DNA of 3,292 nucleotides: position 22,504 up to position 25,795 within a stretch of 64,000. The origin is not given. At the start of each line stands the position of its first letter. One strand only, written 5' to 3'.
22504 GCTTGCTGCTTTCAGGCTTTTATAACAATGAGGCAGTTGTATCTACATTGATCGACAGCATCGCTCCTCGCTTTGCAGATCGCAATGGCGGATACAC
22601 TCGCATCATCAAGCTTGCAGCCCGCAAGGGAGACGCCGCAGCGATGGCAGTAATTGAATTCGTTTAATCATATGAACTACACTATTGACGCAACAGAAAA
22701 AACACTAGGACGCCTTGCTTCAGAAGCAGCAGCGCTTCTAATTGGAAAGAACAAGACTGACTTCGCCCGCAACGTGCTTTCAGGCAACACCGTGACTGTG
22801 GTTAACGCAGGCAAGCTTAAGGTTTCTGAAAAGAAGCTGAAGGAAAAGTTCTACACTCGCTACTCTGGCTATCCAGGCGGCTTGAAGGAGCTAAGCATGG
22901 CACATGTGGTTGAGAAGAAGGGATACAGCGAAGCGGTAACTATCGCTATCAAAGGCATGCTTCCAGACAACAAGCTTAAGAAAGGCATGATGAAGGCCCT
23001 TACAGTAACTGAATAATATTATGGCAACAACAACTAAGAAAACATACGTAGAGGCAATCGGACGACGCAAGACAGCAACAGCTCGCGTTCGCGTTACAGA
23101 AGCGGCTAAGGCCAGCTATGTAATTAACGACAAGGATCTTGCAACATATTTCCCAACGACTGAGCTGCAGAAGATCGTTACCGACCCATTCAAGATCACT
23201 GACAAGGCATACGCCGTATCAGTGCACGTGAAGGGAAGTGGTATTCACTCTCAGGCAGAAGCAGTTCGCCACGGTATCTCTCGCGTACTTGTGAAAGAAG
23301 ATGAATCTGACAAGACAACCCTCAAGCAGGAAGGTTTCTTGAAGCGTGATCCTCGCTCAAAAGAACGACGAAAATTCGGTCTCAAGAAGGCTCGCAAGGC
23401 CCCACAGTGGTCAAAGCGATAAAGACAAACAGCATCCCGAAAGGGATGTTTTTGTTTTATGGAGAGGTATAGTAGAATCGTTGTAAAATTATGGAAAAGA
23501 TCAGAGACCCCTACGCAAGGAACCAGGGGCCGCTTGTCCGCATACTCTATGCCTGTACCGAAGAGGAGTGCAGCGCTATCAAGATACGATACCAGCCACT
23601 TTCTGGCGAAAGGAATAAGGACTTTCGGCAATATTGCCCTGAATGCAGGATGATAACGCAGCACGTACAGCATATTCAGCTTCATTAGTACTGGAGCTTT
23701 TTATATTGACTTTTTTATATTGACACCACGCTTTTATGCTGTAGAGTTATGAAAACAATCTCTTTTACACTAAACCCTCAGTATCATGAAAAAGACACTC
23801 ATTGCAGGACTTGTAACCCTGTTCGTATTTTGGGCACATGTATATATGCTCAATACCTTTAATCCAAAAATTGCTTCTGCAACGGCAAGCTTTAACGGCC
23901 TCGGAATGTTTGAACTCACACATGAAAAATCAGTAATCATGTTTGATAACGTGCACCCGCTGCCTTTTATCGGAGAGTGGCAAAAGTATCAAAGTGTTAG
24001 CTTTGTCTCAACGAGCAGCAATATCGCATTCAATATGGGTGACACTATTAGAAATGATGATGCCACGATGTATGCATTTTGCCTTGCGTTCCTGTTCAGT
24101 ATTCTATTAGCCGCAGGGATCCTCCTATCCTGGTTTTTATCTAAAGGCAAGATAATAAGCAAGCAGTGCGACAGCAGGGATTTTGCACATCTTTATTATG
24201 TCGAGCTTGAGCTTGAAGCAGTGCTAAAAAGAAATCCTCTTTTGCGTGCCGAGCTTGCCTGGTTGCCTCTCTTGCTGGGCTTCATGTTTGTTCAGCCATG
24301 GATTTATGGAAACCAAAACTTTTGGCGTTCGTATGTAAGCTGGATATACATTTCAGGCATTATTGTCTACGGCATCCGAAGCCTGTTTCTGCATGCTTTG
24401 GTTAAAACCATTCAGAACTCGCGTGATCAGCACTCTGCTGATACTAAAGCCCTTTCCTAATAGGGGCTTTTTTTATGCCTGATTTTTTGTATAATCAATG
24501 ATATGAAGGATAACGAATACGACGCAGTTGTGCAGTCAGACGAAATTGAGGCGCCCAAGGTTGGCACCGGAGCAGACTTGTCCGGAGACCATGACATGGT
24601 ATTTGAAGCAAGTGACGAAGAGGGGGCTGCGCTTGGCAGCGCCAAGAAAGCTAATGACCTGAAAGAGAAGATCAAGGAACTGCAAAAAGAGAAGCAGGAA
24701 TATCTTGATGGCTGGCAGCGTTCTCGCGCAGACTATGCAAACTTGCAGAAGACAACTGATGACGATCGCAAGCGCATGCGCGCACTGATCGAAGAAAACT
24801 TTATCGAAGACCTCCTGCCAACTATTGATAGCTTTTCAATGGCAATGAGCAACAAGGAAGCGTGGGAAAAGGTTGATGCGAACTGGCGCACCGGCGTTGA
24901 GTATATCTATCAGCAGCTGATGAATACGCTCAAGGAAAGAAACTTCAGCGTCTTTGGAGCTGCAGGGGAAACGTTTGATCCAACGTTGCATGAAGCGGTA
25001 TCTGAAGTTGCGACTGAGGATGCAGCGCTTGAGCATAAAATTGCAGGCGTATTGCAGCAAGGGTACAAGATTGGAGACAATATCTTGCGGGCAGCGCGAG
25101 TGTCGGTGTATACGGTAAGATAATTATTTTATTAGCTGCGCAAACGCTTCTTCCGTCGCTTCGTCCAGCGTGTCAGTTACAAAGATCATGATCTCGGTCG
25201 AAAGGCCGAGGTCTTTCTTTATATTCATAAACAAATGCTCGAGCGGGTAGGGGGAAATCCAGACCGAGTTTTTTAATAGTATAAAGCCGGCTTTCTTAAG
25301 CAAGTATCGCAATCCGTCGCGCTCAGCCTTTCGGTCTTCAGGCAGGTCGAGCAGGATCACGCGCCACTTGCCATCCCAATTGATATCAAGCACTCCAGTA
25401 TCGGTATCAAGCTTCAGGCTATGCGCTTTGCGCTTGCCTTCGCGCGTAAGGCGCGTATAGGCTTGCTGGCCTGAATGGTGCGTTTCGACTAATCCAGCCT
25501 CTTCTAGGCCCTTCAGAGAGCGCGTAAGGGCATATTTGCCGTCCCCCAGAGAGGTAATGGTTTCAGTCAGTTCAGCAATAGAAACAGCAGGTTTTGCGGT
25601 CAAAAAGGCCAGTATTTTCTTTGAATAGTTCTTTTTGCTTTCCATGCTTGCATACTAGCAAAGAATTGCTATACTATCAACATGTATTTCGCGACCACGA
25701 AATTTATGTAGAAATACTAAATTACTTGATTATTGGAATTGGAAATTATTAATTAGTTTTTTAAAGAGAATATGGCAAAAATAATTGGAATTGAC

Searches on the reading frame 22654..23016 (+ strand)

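Call 55: search_protein_families(library=pfam, proteins=[window:22654-23016:+], max_evalue=0.001)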
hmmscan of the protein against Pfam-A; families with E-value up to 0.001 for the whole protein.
window:22654-23016:+ (120 aa): 1 family
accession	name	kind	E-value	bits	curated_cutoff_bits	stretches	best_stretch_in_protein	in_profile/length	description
PF00572.24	Ribosomal_L13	-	7.2e-32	110.4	23.8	1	8-118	3-112/119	Ribosomal protein L13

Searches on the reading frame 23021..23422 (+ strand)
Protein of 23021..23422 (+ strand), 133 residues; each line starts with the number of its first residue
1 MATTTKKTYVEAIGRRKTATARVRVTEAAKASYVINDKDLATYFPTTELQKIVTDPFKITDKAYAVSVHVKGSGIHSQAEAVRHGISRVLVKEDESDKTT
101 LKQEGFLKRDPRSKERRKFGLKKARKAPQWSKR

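Call 55: search_protein_families(library=pfam, proteins=[window:23021-23422:+], max_evalue=0.001)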
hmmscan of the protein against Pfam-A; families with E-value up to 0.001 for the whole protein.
window:23021-23422:+ (133 aa): 1 family
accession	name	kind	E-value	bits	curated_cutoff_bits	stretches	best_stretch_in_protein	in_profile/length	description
PF00380.25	Ribosomal_S9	-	6.7e-40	136.8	22.5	1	14-133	1-121/121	Ribosomal protein S9/S16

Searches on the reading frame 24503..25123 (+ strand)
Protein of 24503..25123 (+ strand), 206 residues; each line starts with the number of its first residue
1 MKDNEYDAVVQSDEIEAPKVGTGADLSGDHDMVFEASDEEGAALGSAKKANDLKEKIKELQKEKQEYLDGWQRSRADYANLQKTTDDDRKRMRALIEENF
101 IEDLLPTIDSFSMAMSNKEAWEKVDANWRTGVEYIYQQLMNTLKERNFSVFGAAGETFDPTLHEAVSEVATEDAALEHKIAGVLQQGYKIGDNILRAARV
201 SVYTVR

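Call 55: search_protein_families(library=pfam, proteins=[window:24503-25123:+], max_evalue=0.001)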
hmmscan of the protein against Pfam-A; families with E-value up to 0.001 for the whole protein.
window:24503-25123:+ (206 aa): 1 family
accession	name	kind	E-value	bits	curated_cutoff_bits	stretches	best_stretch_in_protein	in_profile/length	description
PF01025.24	GrpE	-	6.5e-40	136.9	25.8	1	47-202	10-163/165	GrpE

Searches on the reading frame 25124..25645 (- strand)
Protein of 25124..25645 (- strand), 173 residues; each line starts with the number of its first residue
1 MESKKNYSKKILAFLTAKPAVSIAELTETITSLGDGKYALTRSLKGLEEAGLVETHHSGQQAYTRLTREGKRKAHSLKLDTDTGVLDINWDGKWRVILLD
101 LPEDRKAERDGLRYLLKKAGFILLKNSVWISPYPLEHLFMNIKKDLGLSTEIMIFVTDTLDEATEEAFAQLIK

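Call 55: search_protein_families(library=pfam, proteins=[window:25124-25645:-], max_evalue=0.001)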
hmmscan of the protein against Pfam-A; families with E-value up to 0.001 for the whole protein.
window:25124-25645:- (173 aa): 2 families
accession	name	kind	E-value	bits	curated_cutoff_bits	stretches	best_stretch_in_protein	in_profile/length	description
PF20803.2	PaaX_M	-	2e-21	76.3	24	1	89-166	3-80/83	PaaX protein central Cas2-like domain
PF12802.13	MarR_2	-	0.00099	19.7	27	0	11-59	10-56/61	MarR family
